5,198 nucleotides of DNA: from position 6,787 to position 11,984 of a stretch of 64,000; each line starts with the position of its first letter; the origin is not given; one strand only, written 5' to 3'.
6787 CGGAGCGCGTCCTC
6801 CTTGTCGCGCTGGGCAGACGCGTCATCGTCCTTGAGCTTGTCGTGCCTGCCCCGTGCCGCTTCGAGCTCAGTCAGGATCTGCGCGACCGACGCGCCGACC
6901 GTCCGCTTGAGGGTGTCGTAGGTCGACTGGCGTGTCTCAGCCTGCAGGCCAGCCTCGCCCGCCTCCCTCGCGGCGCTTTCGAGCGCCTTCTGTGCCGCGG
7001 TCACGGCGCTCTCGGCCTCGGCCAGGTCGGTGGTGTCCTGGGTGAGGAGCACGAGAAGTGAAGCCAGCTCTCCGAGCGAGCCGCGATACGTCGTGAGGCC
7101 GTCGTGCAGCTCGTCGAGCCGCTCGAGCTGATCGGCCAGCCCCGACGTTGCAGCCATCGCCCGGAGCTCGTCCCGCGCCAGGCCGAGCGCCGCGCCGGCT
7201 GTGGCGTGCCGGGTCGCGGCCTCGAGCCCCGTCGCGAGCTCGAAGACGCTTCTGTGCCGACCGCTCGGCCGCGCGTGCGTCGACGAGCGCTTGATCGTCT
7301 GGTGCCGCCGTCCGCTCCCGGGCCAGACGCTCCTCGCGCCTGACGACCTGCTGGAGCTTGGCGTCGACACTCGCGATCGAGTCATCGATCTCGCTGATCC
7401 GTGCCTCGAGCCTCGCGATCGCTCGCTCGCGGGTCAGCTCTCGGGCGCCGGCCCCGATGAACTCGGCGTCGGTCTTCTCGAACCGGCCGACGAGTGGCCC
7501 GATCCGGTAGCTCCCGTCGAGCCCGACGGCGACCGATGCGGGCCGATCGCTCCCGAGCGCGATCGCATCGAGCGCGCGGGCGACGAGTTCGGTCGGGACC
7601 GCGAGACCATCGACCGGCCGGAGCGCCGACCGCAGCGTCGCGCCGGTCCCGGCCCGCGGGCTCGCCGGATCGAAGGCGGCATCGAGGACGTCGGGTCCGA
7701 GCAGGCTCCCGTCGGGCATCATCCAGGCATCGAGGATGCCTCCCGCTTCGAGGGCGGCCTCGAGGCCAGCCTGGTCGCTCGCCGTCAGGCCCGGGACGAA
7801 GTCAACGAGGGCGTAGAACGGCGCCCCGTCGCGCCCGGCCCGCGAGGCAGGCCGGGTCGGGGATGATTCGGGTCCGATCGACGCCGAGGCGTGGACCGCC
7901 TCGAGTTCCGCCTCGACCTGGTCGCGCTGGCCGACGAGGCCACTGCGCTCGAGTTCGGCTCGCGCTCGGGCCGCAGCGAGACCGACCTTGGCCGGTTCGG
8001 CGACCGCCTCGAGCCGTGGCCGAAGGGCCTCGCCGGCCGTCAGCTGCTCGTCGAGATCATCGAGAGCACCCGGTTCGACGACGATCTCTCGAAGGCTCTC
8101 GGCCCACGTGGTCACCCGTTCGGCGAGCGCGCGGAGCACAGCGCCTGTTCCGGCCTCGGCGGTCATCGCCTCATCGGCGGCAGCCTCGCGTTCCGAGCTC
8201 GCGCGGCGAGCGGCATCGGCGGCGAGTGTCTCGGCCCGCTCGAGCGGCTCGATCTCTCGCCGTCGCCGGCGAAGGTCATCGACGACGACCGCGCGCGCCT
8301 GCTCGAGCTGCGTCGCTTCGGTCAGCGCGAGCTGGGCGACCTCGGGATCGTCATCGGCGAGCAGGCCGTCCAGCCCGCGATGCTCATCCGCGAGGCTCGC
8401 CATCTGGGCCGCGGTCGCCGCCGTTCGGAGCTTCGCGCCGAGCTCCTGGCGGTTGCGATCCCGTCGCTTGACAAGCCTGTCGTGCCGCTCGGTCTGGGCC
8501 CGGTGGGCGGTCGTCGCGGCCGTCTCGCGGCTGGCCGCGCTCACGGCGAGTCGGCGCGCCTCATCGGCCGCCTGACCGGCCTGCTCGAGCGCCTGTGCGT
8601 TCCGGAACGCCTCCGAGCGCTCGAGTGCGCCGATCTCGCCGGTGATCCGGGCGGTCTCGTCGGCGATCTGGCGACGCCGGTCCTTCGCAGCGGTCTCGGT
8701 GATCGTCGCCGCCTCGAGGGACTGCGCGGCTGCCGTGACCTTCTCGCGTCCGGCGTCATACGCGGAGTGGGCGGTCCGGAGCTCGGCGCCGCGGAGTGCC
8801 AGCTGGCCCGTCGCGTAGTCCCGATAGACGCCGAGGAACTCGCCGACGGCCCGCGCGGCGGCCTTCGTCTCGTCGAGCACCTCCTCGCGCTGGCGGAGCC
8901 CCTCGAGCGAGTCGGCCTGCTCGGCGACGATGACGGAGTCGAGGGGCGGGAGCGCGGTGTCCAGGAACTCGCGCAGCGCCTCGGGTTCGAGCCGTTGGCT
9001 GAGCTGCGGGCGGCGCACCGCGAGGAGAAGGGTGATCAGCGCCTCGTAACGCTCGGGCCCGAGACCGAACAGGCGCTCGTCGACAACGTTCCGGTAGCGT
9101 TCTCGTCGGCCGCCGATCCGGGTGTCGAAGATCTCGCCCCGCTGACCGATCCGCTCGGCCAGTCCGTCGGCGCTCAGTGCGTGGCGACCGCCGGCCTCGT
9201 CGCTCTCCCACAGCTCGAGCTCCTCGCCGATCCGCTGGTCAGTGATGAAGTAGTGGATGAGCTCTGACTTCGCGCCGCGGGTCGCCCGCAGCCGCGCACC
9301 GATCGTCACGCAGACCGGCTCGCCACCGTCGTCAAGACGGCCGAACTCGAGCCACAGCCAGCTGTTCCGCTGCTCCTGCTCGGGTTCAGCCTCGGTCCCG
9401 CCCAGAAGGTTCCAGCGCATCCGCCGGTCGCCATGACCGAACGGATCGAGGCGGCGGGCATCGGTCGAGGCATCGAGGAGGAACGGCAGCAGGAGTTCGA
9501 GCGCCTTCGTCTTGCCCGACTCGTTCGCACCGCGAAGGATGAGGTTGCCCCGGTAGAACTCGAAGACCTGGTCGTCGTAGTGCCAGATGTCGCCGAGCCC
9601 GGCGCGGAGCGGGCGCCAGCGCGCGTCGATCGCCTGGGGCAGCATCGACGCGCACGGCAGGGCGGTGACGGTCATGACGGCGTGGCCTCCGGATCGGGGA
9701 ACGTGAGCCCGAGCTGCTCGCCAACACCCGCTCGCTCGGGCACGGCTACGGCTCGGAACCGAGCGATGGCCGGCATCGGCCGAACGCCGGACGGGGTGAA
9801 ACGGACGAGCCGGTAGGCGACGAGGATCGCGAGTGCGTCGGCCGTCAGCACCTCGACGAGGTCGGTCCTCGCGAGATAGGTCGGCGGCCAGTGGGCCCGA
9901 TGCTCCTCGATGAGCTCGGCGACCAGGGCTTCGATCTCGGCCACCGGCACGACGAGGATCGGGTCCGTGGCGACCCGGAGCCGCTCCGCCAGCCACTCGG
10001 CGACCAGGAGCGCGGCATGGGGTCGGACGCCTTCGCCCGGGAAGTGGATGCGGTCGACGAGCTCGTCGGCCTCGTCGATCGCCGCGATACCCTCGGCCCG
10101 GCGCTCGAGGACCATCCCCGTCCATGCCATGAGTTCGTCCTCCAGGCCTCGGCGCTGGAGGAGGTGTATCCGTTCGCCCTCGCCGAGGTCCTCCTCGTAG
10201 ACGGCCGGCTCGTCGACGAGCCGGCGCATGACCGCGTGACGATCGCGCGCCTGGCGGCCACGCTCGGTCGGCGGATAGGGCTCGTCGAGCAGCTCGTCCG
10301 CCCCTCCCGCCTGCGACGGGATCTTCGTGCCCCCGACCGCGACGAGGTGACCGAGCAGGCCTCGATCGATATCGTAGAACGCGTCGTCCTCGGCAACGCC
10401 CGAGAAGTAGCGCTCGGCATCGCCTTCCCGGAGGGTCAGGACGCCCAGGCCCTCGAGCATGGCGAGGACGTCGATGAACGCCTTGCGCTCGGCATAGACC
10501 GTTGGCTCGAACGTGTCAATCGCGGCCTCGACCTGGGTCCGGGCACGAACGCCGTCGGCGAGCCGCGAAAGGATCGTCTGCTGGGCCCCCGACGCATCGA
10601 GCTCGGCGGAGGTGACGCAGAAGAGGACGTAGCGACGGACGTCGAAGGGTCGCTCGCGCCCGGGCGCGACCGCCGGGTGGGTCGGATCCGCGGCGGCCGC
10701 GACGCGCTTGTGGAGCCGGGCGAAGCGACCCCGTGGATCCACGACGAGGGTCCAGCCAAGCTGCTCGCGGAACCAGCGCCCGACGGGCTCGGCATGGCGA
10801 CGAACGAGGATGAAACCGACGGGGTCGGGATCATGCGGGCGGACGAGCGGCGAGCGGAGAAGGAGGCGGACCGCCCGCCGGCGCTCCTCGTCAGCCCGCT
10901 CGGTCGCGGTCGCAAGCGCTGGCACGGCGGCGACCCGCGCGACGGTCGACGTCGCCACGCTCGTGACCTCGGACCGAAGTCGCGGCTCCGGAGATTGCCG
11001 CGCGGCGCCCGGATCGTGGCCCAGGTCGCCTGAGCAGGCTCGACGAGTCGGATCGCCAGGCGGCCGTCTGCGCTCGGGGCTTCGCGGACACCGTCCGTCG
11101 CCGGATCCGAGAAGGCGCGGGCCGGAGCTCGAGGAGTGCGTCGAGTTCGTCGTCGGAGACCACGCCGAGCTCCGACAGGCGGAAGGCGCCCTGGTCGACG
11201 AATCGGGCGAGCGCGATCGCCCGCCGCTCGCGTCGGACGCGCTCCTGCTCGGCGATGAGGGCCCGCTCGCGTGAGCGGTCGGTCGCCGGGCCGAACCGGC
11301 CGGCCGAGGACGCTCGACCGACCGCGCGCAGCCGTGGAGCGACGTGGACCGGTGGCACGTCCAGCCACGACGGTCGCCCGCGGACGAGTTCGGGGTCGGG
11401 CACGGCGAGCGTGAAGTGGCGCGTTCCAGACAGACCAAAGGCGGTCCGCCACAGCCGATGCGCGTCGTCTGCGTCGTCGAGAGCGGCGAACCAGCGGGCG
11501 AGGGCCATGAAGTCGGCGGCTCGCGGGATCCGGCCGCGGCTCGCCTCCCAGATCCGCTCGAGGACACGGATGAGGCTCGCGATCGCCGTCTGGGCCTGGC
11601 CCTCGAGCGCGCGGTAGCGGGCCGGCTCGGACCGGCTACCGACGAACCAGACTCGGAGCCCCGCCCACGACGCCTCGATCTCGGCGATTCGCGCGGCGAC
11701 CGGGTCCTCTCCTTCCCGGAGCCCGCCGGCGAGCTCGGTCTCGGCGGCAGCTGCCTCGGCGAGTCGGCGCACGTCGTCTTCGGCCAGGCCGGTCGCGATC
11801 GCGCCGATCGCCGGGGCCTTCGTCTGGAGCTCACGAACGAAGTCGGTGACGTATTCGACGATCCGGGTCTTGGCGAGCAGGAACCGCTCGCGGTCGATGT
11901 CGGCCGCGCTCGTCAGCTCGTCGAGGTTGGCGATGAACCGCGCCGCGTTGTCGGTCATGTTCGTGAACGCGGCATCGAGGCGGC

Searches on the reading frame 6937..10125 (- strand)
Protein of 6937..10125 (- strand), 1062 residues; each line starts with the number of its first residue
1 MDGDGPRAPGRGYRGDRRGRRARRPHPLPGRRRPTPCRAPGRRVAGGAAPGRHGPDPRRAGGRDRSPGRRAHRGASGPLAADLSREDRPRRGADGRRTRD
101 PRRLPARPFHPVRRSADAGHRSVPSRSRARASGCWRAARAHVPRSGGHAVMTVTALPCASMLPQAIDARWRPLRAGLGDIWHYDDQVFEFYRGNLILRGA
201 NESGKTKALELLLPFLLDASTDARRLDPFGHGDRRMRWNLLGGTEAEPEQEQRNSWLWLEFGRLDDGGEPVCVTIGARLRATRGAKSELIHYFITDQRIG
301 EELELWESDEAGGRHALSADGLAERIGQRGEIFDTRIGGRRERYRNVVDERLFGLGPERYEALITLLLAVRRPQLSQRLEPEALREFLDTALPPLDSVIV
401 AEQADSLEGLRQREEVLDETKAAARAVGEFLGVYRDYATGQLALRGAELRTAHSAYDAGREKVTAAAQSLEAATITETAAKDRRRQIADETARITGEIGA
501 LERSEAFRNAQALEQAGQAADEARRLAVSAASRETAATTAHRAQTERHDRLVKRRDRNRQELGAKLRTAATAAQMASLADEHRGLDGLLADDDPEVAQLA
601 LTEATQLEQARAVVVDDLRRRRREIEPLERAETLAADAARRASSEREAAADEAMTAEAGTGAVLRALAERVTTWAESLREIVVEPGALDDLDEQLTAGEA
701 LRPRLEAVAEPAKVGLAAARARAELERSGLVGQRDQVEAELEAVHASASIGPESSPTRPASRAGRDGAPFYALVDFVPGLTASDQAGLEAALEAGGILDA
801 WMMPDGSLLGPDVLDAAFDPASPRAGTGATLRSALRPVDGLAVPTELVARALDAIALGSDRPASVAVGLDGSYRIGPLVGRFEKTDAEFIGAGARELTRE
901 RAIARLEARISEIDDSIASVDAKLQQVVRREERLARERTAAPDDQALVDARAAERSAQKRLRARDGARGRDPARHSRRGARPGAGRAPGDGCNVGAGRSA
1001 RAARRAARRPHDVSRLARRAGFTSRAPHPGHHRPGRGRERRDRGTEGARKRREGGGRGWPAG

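Call 21: search_protein_families(library=ncbifam, proteins=[window:6937-10125:-], max_evalue=0.01)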
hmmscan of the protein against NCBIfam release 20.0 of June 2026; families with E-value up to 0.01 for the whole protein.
window:6937-10125:- (1062 aa): 1 family
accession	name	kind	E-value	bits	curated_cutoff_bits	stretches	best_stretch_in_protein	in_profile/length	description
TIGR02680.1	TIGR02680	hypoth_equivalog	1.7e-158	529.7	462.85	1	169-967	1-811/1356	TIGR02680 family protein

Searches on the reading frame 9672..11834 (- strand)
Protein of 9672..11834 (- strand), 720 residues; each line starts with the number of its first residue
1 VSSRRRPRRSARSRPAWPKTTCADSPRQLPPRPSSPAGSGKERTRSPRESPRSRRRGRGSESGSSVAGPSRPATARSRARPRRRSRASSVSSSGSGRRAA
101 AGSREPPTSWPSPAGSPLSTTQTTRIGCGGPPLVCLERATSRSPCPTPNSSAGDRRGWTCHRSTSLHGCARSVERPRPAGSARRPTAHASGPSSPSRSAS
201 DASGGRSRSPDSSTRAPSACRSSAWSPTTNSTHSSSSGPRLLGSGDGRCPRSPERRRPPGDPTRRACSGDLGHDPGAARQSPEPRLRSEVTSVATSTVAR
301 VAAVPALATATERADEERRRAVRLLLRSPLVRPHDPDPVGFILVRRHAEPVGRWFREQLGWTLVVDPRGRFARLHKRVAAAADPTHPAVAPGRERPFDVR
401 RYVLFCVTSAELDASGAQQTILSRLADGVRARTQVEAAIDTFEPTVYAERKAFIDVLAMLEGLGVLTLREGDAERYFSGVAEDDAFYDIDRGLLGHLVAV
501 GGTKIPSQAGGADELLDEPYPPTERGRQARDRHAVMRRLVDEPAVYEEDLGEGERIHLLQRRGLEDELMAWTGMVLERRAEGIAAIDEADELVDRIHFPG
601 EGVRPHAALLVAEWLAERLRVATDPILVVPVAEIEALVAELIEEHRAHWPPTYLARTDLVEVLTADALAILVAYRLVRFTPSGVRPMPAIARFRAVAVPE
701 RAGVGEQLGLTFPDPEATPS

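Call 21: search_protein_families(library=ncbifam, proteins=[window:9672-11834:-], max_evalue=0.01)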
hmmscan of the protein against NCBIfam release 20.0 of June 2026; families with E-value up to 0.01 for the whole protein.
window:9672-11834:- (720 aa): 1 family
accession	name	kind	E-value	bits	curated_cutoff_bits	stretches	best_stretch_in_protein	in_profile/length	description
TIGR02678.1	TIGR02678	hypoth_equivalog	1.6e-64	218.4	124.65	1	321-696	1-373/376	TIGR02678 family protein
